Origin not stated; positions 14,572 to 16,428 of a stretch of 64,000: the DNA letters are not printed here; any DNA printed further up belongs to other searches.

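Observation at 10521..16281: Gabija-like OLD nuclease and UvrD helicase pair followed by a Ser/Thr kinase with an unknown C-terminal domain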

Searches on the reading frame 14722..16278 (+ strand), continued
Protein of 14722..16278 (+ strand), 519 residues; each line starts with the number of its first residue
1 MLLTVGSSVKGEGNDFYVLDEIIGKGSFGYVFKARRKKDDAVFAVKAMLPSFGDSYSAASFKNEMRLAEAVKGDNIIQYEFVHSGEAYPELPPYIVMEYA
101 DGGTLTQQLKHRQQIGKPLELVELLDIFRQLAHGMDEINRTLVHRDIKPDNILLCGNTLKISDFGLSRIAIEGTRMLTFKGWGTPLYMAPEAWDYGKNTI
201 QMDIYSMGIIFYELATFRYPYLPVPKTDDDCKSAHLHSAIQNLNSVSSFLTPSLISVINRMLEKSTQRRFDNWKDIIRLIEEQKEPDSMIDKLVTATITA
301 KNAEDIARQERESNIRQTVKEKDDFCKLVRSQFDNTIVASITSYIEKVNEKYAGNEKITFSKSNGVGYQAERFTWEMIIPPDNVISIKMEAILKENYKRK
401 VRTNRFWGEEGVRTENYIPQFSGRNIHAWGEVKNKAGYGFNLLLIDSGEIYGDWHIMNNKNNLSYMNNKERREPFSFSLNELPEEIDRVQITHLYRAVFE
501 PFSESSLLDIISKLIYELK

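Call 50: search_dna_similar(query=window:14722-16278:+, collection=plasmids, mode=protein, max_evalue=1e-10, max_rows=25)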
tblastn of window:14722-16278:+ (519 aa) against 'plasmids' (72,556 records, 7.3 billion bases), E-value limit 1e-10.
Records with a match: 323; places in all: 422; records where one place covers at least 80% of the query: 2.
Best place of each record, by identity: <60% 323.
By first word of the organism name: Streptomyces 123; Rhodococcus 33; Leisingera 17; Mycobacterium 16; Acinetobacter 12; Tsukamurella 7; Pseudoalteromonas 7; Bacillus 6; Caballeronia 6; Mesorhizobium 5; and 57 more.
By predicted mobility (MOB-suite, as given by PLSDB): non-mobilizable 216; mobilizable 101; conjugative 6.
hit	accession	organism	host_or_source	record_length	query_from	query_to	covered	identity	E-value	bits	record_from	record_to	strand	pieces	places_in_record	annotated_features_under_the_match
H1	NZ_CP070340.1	Bacillus cereus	Bombyx mori,whole organism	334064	1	512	99%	34.8%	8e-79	276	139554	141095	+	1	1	serine/threonine-protein kinase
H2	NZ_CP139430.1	Providencia rettgeri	Homo sapiens,pure culture,catheter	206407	2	515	99%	29.8%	4e-69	248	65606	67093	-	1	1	serine/threonine-protein kinase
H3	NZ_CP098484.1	Streptomyces sp. Caat 7-52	Bacteria,soil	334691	17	345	63%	28.0%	9e-16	89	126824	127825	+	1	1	serine/threonine-protein kinase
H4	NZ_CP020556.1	Streptomyces sp. Sge12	whole organism,forest soil of ...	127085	17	365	67%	25.9%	4e-12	77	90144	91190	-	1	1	serine/threonine-protein kinase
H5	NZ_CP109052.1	Streptomyces subrutilus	-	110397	3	303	58%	29.6%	7e-16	89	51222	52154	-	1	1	protein kinase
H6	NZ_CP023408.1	Streptomyces fungicidicus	Pig,cell culture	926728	17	280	51%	33.2%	7e-18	95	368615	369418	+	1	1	serine/threonine-protein kinase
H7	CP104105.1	Phaeobacter sp. G2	cell culture,Emiliania huxleyi RCC1216 ...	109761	14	345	64%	26.3%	3e-16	90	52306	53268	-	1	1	serine/threonine-protein kinase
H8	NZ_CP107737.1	Streptomyces longwoodensis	-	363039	6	326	62%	27.1%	4e-19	99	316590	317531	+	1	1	serine/threonine-protein kinase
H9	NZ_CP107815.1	Streptomyces longwoodensis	-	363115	6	326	62%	27.1%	4e-19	99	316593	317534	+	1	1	serine/threonine-protein kinase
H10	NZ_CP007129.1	Gemmatirosa kalamazoonensis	-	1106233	3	276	53%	31.5%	5e-17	92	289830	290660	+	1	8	record has no annotation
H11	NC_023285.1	Streptomyces sp. F8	-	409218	6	326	62%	26.7%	1e-18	98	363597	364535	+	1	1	serine/threonine-protein kinase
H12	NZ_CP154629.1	Acetoanaerobium noterae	cell culture,Sludge of a digestion ...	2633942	4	286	55%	30.2%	4e-22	108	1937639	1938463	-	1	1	none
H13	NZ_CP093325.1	Bacillus sp. N5-665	whole organism,peat soil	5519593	14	311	57%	28.7%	5e-14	83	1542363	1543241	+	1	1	none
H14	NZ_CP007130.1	Gemmatirosa kalamazoonensis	-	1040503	1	270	52%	31.6%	4e-23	111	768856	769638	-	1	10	record has no annotation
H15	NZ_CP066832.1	Streptomyces liliifuscus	whole organism,soil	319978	6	326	62%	26.6%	7e-18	95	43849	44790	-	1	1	serine/threonine-protein kinase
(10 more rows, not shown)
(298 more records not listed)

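Call 51: get_annotated_region(hit=H1, flank=8000)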
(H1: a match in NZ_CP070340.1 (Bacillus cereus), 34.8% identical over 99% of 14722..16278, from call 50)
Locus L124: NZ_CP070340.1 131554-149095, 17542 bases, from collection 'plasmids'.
description: Bacillus cereus strain VKM B-370 plasmid pVKMB-370_1, complete sequence
organism: Bacillus cereus (NCBI taxid 1396)
taxonomy: Bacteria; Bacillota; Bacilli; Bacillales; Bacillaceae; Bacillus; Bacillus cereus
host: -; source: Bombyx mori,whole organism; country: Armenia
typing (MOB-suite, as given by PLSDB): conjugative; replicon rep_cluster_1912; relaxase MOBP; mating-pair formation MPF_T
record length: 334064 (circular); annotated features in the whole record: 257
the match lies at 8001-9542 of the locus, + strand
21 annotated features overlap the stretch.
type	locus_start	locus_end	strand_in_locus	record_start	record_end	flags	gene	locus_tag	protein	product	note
CDS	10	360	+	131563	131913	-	-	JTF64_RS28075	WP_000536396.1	metalloregulator ArsR/SmtB family transcription factor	GO:0006355 - regulation of DNA-templated transcription [Evidence IEA]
CDS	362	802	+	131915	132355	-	-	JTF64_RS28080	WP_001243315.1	hypothetical protein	-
CDS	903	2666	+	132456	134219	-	sulP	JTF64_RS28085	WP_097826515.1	sulfate permease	GO:0008272 - sulfate transport [Evidence IEA]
CDS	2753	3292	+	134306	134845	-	-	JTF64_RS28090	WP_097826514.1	hypothetical protein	-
CDS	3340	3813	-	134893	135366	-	-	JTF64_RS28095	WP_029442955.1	DUF2178 domain-containing protein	-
CDS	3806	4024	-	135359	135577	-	-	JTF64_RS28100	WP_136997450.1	helix-turn-helix transcriptional regulator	-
CDS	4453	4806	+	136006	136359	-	-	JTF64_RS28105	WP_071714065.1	nitrous oxide-stimulated promoter family protein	-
CDS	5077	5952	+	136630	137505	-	-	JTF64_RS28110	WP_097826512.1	hypothetical protein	-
CDS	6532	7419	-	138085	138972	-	-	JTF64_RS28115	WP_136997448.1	hypothetical protein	-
CDS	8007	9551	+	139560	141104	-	-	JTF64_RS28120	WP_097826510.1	serine/threonine-protein kinase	GO:0006468 - protein phosphorylation [Evidence IEA]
CDS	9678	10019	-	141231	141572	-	-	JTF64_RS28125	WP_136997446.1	YolD-like family protein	-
CDS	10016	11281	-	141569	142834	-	-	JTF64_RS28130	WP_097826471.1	Y-family DNA polymerase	-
CDS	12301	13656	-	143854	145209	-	-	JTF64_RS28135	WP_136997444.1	RNA-guided endonuclease TnpB family protein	-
CDS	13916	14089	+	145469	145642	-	-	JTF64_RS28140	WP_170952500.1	hypothetical protein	-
CDS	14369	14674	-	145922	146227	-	-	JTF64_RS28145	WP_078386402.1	protease inhibitor I42 family protein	-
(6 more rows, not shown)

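Call 52: get_annotated_region(hit=H2, flank=8000)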
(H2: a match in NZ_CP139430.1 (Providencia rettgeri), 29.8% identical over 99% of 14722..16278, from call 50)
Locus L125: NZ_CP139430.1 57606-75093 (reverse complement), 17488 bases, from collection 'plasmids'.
description: Providencia rettgeri strain P50213 plasmid pP50213-1, complete sequence
organism: Providencia rettgeri (NCBI taxid 587)
taxonomy: Bacteria; Pseudomonadota; Gammaproteobacteria; Enterobacterales; Morganellaceae; Providencia; Providencia rettgeri
host: -; source: Homo sapiens,pure culture,catheter; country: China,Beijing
typing (MOB-suite, as given by PLSDB): mobilizable; relaxase MOBH
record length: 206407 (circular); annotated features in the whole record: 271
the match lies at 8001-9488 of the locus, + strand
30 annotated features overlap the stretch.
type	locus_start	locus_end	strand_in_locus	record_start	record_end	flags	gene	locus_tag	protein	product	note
CDS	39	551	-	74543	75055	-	-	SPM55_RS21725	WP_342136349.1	hypothetical protein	-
CDS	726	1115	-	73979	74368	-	-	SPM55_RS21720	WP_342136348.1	hypothetical protein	-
CDS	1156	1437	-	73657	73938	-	-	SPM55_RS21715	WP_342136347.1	hypothetical protein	-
CDS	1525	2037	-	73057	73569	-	-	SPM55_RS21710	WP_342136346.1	GNAT family N-acetyltransferase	-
CDS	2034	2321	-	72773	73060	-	-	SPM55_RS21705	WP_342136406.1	DUF1778 domain-containing protein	-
CDS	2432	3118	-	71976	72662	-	-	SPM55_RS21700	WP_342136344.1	tetratricopeptide repeat protein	-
CDS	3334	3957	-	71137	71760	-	-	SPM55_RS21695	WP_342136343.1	hypothetical protein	-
CDS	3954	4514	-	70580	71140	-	-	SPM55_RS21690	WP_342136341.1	hypothetical protein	-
CDS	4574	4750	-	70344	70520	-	-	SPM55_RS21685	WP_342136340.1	hypothetical protein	-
CDS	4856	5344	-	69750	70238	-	-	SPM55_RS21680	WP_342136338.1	hypothetical protein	-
CDS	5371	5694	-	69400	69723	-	-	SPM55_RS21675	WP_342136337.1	hypothetical protein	-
CDS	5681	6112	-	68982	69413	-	-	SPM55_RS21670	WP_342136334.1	hypothetical protein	-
CDS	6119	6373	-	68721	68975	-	-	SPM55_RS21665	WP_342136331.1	hypothetical protein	-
CDS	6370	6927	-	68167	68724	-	-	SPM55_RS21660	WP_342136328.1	morphogenetic protein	-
CDS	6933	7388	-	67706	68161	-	-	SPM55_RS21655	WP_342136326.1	ASCH domain-containing protein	-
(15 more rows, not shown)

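Call 57: find_homologous_proteins(query=L124:8007-9548:+, max_evalue=1e-10)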
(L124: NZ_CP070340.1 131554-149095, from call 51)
Query L124:8007-9548:+ (514 aa): 2191 proteins with E <= 1e-10 among 8000 candidates; the best 120 are listed.
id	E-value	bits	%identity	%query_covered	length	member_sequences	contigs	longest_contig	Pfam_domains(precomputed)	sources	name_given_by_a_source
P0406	0.0e+0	1096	93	100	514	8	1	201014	PF07714.24,PF00069.32,PF03109.23,PF14531.13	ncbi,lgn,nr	ncbi:serine/threonine-protein kinase [Bacillus thuringiensis]|nr:serine/threonine-protein kinase [Ba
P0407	0.0e+0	1030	88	100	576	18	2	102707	PF07714.24,PF00069.32,PF14531.13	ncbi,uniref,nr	ncbi:serine/threonine protein kinase [Bacillus wiedmannii]|uniref:serine/threonine protein kinase n=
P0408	2.6e-263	892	76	100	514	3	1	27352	PF07714.24,PF00069.32,PF03109.23,PF14531.13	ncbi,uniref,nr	ncbi:hypothetical protein COJ51_16260 [Bacillus thuringiensis]|uniref:serine/threonine-protein kinas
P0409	2.9e-258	876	76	100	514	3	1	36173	PF07714.24,PF00069.32,PF03109.23,PF14531.13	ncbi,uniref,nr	ncbi:serine/threonine-protein kinase [Bacillus wiedmannii]|uniref:serine/threonine-protein kinase n=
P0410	6.1e-210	716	63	100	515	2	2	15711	PF07714.24,PF00069.32,PF14531.13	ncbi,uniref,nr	ncbi:serine/threonine-protein kinase [Bacillus pseudomycoides]|uniref:serine/threonine-protein kinas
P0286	6.4e-179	614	55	99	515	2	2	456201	PF07714.24,PF00069.32,PF14531.13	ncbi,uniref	ncbi:serine/threonine-protein kinase [Bacillus cereus group sp. MYBKT14-1]|uniref:serine/threonine-p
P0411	1.1e-160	554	50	100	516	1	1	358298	PF07714.24,PF00069.32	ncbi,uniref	ncbi:protein kinase domain-containing protein [Lysinibacillus xylanilyticus]|uniref:protein kinase d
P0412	2.9e-160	552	50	100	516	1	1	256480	PF07714.24,PF00069.32,PF14531.13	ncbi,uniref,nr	ncbi:serine/threonine protein kinase [Paenibacillus sp. BJ-4]|uniref:serine/threonine protein kinase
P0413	9.1e-150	518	49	99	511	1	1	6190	PF07714.24,PF00069.32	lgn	-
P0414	3.9e-149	516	48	99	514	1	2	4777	PF07714.24,PF00069.32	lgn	-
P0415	5.3e-149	515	48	99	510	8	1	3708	PF07714.24,PF00069.32,PF14531.13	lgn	-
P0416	1.4e-148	514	49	99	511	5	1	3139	PF07714.24,PF00069.32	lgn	-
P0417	5.4e-148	512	48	99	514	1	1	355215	PF07714.24,PF00069.32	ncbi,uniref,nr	ncbi:serine/threonine-protein kinase [Paenibacillus glycanilyticus]|uniref:mitogen-activated protein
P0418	5.5e-147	509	48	99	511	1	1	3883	PF07714.24,PF00069.32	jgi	jgi:eukaryotic-like serine/threonine-protein kinase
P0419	6.9e-146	505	47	99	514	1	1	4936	PF07714.24,PF00069.32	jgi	jgi:serine/threonine protein kinase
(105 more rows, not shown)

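Call 65: search_dna_similar(query=window:14722-16278:+, collection=phages, mode=protein, max_evalue=0.00001, max_rows=15)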
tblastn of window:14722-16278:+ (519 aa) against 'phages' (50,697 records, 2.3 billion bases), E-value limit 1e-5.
Records with a match: 72; places in all: 74; records where one place covers at least 80% of the query: 0.
Best place of each record, by identity: <60% 72.
By first word of the organism name: Bacteriophage 15; Escherichia 14; Listeria 10; Stx2-converting 7; Enterobacteria 4; Stx1a-converting 4; Stx 4; Stx2a-converting 3; Enterococcus 2; Stx1 2; and 6 more.
By host as written in the record: - 32; Listeria monocytogenes 10; Escherichia coli O157:H7 5; Escherichia coli K514 (EHEC) 3; Escherichia coli O55:H7 str. DEC5E 2; Escherichia coli O157:H7 strain F451 2; Escherichia coli O157:H7 str. Min27 2; Planktothrix agardhii HAB637 2; and 14 more.
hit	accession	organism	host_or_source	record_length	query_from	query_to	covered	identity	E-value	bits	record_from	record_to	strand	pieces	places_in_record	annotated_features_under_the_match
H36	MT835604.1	Bacteriophage sp.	human fecal samples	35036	17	290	53%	30.5%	1e-23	111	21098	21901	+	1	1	record has no annotation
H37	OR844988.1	Staphylococcus phage SA 1306 Kay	Staphylococcus aureus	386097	14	321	59%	26.6%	3e-16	88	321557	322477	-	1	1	record has no annotation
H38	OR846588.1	Enterococcus phage Efs 1-1-1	Enterococcus faecalis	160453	23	326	59%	26.9%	2e-12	77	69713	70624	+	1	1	record has no annotation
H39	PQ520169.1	Enterococcus phage IME_EF3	-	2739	23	326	59%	26.9%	1e-12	76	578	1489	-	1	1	record has no annotation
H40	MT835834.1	Bacteriophage sp.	human fecal samples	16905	23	277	49%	31.2%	3e-21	103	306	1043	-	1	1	record has no annotation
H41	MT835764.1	Bacteriophage sp.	human fecal samples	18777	14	304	56%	27.3%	3e-19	98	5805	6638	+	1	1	record has no annotation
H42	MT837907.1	Bacteriophage sp.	human fecal samples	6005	17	323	59%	25.6%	4e-20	100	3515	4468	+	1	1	record has no annotation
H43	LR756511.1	uncultured phage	metagenomic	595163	17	272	49%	30.5%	1e-17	93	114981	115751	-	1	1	record has no annotation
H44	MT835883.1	Bacteriophage sp.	human fecal samples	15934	17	290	53%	28.1%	8e-19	96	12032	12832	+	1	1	record has no annotation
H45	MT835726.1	Bacteriophage sp.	human fecal samples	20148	17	313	57%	25.7%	1e-7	61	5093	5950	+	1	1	record has no annotation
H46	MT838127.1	Bacteriophage sp.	human fecal samples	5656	14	311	57%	25.5%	1e-11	73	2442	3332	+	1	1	record has no annotation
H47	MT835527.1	Bacteriophage sp.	human fecal samples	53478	17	277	50%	29.0%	2e-20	101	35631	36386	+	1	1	record has no annotation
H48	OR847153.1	Listeria phage LM 4-11-1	Listeria monocytogenes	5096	14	276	51%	27.8%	8e-15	84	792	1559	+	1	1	record has no annotation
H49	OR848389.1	Listeria phage LM 4-14-1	Listeria monocytogenes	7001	14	276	51%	27.8%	9e-15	84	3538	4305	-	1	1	record has no annotation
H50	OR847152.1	Listeria phage LM 4-11-1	Listeria monocytogenes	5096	14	276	51%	27.8%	1e-14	83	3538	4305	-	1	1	record has no annotation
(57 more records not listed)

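Call 68: search_protein_families(library=padloc, proteins=[L126:6989-8482:+, L125:7995-9488:+, L124:8007-9548:+], max_evalue=1e-10)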
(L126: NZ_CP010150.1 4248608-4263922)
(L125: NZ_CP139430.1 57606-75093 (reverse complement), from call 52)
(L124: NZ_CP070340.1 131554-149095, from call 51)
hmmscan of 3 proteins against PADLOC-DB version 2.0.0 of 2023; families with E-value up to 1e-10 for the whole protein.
L126:6989-8482:+ (498 aa): 30 families (the best 25 are shown)
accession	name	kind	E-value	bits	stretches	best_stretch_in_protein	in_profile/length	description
PDLC04138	mad6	-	6e-55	185.3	1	10-313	48-349/659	mads_6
PDLC04042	PD-T4-6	-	3.3e-47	159.6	1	12-276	8-275/292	-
PDLC04047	PD-T4-6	-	5e-46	155.3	1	13-300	10-301/327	-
PDLC04060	PD-T4-6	-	6.5e-46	155.2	1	15-292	10-294/486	-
PDLC04053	PD-T4-6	-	1.3e-44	150.9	1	14-283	10-281/311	-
PDLC04057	PD-T4-6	-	4.2e-41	139.4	1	14-307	9-299/443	-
PDLC04061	PD-T4-6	-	2.5e-39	134.1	1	14-285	17-295/510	-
PDLC04043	PD-T4-6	-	8.2e-37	125.3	1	15-273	17-277/452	-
PDLC04048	PD-T4-6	-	2.6e-36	123.7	1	14-310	11-312/354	-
PDLC04052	PD-T4-6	-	7.9e-34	115.7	1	14-289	10-290/496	-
PDLC04054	PD-T4-6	-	2.9e-32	110.5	1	10-264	9-264/347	-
PDLC04040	PD-T4-6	-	2.3e-31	107.2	1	21-275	2-267/547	-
PDLC04039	PD-T4-6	-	9.4e-31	105.3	1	14-262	15-264/458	-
PDLC04044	PD-T4-6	-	6.6e-30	102.5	1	14-307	33-322/372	-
PDLC04041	PD-T4-6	-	6.7e-30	102.7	1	14-263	29-283/443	-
PDLC02375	Stk2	-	1.7e-18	64.7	1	20-210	131-315/500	-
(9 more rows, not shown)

L125:7995-9488:+ (498 aa): 32 families (the best 25 are shown)
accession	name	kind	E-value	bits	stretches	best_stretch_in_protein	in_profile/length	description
PDLC04138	mad6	-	2.4e-54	183.3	1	9-302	45-340/659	mads_6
PDLC04042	PD-T4-6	-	6.3e-53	178.3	1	12-284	6-282/292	-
PDLC04047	PD-T4-6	-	7.8e-47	157.9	1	14-300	9-299/327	-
PDLC04053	PD-T4-6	-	2.9e-46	156.3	1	16-285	10-281/311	-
PDLC04060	PD-T4-6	-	1.7e-45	153.8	1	16-295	9-289/486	-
PDLC04061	PD-T4-6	-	3.8e-42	143.4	1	14-287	15-295/510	-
PDLC04057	PD-T4-6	-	4.4e-40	136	1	17-313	10-305/443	-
PDLC04043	PD-T4-6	-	6.3e-38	129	1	14-275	14-277/452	-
PDLC04039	PD-T4-6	-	5.2e-37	125.9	1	16-278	15-278/458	-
PDLC04052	PD-T4-6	-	2.2e-35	120.8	1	16-276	10-277/496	-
PDLC04048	PD-T4-6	-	6.3e-35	119.2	1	14-290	9-289/354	-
PDLC04041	PD-T4-6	-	3.6e-34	116.8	1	16-276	29-294/443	-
PDLC04054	PD-T4-6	-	4e-34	116.6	1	17-278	12-276/347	-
PDLC04055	PD-T4-6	-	4.8e-32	109.4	1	23-296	78-357/496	-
PDLC04040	PD-T4-6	-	4.9e-32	109.4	1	23-278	2-268/547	-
PDLC02375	Stk2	-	4.4e-19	66.6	1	2-207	112-310/500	-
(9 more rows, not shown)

L124:8007-9548:+ (514 aa): 30 families (the best 25 are shown)
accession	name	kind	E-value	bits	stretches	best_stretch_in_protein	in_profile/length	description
PDLC04138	mad6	-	1.6e-52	177.3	1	12-374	51-402/659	mads_6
PDLC04060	PD-T4-6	-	9e-52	174.6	1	12-359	8-340/486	-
PDLC04053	PD-T4-6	-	1.1e-49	167.6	1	13-293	10-281/311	-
PDLC04047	PD-T4-6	-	1.6e-49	166.7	1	13-305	11-294/327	-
PDLC04042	PD-T4-6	-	1.7e-49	167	1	11-291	8-281/292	-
PDLC04048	PD-T4-6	-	5.7e-41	139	1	3-323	4-311/354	-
PDLC04057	PD-T4-6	-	1.2e-40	137.8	1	13-322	9-312/443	-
PDLC04061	PD-T4-6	-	9.8e-39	132.2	1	13-297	17-297/510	-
PDLC04043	PD-T4-6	-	2.4e-37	127.1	1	13-280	16-274/452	-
PDLC04054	PD-T4-6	-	2.6e-35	120.5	1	13-281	11-271/347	-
PDLC04052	PD-T4-6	-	9.6e-35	118.7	1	11-280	8-273/496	-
PDLC04044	PD-T4-6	-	1.8e-34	117.5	1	13-322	33-330/372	-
PDLC04055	PD-T4-6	-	2e-33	113.9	1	13-293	71-345/496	-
PDLC04040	PD-T4-6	-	2.5e-31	107.1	1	20-287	2-269/547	-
PDLC04041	PD-T4-6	-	1.3e-29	101.7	1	13-278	29-288/443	-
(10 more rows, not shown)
